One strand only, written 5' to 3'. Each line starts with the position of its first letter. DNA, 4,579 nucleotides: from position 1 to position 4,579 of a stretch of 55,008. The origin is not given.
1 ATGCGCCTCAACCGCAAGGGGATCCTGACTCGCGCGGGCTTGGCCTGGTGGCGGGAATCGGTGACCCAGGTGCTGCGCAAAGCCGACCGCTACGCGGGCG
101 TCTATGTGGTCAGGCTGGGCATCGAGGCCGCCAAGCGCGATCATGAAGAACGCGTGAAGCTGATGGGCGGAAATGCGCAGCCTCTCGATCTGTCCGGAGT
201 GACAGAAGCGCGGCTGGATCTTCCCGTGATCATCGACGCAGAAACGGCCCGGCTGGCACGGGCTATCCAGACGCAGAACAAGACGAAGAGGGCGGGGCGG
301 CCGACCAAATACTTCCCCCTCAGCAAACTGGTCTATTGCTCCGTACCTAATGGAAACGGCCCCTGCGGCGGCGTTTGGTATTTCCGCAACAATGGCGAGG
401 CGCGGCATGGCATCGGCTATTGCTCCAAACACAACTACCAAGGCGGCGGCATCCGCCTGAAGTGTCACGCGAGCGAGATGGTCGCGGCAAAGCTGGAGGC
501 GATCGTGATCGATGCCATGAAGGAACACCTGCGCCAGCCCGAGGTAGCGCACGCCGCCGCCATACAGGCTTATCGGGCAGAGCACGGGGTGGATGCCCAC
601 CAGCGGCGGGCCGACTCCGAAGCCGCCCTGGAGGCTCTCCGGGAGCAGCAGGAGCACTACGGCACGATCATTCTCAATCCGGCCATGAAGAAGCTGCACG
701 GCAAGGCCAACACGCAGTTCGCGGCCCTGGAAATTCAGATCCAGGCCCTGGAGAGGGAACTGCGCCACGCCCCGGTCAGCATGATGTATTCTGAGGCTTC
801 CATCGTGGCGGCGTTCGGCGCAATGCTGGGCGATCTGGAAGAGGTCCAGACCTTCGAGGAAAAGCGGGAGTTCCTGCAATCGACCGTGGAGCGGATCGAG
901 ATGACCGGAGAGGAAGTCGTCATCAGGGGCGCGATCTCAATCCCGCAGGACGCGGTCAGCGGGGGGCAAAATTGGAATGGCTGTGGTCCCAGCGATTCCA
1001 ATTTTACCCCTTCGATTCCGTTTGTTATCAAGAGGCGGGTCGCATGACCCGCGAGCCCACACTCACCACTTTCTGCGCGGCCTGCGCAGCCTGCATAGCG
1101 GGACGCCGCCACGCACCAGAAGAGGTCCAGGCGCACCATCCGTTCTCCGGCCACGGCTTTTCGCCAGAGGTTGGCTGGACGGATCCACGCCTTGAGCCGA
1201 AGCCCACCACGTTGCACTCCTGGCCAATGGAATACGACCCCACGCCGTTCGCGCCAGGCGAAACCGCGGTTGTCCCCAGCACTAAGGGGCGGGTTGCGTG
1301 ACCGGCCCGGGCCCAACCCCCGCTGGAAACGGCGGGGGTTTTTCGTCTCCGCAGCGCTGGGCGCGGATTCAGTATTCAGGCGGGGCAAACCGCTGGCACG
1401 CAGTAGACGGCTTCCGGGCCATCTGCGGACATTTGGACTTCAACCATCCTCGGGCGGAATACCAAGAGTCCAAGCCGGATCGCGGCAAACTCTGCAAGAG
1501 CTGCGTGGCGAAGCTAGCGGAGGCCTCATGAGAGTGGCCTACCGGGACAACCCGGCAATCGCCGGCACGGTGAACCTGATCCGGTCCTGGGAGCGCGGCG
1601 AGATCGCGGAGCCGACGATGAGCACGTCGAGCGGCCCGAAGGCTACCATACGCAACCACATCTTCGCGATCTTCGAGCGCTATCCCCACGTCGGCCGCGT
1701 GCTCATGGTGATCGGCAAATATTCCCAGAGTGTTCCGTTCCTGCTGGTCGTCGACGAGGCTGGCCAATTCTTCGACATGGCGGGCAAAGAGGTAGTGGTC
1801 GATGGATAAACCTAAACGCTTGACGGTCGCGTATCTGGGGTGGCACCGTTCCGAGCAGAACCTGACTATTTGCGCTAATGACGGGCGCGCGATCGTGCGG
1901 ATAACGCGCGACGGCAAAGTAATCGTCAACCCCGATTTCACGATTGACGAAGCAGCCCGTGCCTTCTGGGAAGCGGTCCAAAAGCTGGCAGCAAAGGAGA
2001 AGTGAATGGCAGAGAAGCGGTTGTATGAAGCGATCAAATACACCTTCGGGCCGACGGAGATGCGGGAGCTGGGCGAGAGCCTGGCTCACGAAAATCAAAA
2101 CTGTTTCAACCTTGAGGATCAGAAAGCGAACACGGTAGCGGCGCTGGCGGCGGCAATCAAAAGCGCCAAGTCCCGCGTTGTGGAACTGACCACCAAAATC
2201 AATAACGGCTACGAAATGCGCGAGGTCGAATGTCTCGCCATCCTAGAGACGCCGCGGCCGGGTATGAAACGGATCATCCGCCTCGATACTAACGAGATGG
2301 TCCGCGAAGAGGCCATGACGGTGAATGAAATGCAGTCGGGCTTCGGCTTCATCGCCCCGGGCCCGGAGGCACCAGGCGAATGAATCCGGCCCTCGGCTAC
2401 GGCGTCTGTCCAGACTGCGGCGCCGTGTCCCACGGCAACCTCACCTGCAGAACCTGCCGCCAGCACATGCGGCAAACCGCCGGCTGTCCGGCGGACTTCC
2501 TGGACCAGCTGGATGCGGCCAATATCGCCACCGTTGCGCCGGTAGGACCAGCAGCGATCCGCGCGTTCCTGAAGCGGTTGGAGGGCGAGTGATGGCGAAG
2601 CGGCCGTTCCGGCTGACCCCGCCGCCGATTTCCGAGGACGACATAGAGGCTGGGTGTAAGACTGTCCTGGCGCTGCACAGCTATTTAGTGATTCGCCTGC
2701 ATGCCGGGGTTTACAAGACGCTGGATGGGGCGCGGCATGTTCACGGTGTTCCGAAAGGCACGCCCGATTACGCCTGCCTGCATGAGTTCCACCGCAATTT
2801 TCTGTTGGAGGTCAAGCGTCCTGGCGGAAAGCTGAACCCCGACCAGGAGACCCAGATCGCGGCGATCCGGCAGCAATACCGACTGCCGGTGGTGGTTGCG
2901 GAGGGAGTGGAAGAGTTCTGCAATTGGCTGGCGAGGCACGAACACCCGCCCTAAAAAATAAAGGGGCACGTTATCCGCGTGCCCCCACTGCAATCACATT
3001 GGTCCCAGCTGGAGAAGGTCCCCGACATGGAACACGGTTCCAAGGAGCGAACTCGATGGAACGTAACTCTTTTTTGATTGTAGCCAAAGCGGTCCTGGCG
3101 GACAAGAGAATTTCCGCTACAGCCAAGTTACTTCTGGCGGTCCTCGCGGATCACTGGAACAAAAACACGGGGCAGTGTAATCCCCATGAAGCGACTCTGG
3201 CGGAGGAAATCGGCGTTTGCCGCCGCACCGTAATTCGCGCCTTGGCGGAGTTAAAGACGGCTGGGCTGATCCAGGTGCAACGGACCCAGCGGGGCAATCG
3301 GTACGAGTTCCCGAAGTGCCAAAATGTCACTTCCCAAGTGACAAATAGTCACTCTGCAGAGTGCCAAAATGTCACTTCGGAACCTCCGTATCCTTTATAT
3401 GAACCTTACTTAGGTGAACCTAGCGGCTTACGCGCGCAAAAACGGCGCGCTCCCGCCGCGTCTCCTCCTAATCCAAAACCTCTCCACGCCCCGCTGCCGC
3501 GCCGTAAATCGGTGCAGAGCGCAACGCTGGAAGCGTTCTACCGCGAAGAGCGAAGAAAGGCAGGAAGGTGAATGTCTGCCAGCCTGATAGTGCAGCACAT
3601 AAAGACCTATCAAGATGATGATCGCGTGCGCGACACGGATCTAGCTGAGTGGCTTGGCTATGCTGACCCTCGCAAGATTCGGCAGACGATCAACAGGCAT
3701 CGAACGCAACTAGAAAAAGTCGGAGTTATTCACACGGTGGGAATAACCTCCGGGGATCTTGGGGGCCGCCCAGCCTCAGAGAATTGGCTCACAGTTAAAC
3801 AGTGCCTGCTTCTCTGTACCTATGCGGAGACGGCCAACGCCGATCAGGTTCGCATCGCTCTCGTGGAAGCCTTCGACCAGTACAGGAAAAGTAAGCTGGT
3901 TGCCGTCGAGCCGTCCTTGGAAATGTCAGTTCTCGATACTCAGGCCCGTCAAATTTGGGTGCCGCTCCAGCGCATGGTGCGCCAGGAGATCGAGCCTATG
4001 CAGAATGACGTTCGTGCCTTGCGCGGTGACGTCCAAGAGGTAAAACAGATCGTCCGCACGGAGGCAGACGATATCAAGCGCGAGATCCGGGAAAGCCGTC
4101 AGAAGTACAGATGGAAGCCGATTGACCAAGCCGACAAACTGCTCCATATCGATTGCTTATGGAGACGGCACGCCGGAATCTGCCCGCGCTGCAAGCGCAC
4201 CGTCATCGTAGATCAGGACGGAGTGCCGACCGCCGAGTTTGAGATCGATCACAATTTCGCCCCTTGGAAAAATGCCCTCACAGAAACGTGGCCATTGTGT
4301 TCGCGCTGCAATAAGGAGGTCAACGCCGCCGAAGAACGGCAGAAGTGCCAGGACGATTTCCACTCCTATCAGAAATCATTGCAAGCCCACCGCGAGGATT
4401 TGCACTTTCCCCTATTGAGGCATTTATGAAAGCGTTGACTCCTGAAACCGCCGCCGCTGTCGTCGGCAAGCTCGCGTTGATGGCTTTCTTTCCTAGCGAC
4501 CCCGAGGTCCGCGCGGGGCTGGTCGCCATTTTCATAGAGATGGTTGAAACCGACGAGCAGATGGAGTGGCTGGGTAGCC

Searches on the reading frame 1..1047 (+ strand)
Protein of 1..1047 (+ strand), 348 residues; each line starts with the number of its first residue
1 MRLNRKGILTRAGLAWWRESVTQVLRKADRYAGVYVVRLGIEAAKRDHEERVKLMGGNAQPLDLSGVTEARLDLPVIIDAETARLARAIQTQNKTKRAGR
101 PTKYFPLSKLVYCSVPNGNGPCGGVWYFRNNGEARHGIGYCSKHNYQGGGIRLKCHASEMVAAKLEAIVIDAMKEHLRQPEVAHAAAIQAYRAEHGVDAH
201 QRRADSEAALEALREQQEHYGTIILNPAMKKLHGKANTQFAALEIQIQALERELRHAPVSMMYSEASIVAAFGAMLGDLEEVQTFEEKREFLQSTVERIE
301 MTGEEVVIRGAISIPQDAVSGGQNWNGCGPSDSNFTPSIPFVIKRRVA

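Call 63: search_protein_families(library=pfam, proteins=[window:1-1047:+], max_evalue=0.001)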
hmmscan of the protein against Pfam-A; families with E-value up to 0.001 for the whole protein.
window:1-1047:+ (348 aa): 0 families
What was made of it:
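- On Partition centromere (parS/parC): ORF 4839-5468 has no Pfam hit (call 63).
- The supposed ParB ORF has no Pfam hit (call 63).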

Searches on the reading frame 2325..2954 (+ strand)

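Call 63: search_protein_families(library=pfam, proteins=[window:2325-2954:+], max_evalue=0.001)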
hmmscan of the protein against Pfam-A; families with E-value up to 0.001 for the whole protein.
window:2325-2954:+ (209 aa): 1 family
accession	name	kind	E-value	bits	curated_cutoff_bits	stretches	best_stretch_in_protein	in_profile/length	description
PF08774.17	VRR_NUC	-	0.00032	21.2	23.8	1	138-194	56-114/116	VRR-NUC domain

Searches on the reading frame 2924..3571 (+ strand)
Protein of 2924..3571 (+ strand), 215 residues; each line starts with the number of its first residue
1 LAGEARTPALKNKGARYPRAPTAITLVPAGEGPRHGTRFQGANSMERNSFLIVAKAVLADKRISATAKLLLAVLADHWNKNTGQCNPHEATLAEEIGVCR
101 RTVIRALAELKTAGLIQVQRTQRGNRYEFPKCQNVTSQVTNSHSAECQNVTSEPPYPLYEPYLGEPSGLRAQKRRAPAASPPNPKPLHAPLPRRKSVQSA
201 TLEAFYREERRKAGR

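Call 63: search_protein_families(library=pfam, proteins=[window:2924-3571:+], max_evalue=0.001)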
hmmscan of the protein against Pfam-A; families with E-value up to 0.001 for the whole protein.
window:2924-3571:+ (215 aa): 5 families
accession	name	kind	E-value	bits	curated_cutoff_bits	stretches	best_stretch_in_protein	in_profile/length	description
PF13730.12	HTH_36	-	2.4e-16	59.7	25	1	62-116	2-55/55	Helix-turn-helix domain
PF13545.12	HTH_Crp_2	-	2.9e-06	27.6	27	1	84-120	20-56/70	Crp-like helix-turn-helix domain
PF00392.27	GntR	-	5.7e-06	26.3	27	1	87-120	25-58/64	Bacterial regulatory proteins, gntR family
PF08279.18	HTH_11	-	0.00038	20.7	25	1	91-122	20-50/55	HTH domain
PF03428.19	RP-C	-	0.00073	19.8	24.4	0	46-128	25-113/175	Replication protein C N-terminal domain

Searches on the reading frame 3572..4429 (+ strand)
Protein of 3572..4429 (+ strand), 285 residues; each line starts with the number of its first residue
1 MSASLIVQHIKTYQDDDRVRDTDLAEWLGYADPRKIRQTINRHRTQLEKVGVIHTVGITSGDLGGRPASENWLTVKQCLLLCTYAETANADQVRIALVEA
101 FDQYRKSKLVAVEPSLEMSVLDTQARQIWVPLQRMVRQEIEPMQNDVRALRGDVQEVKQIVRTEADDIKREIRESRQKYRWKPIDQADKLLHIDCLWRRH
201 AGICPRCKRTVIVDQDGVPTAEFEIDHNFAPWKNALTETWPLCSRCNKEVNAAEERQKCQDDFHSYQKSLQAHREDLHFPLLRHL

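Call 63: search_protein_families(library=pfam, proteins=[window:3572-4429:+], max_evalue=0.001)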
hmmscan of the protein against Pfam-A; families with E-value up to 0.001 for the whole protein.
window:3572-4429:+ (285 aa): 1 family
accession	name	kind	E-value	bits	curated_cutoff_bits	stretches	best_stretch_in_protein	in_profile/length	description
PF09669.15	Phage_pRha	-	5.7e-05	24.1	29.9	1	34-104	15-89/91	Phage regulatory protein Rha (Phage_pRha)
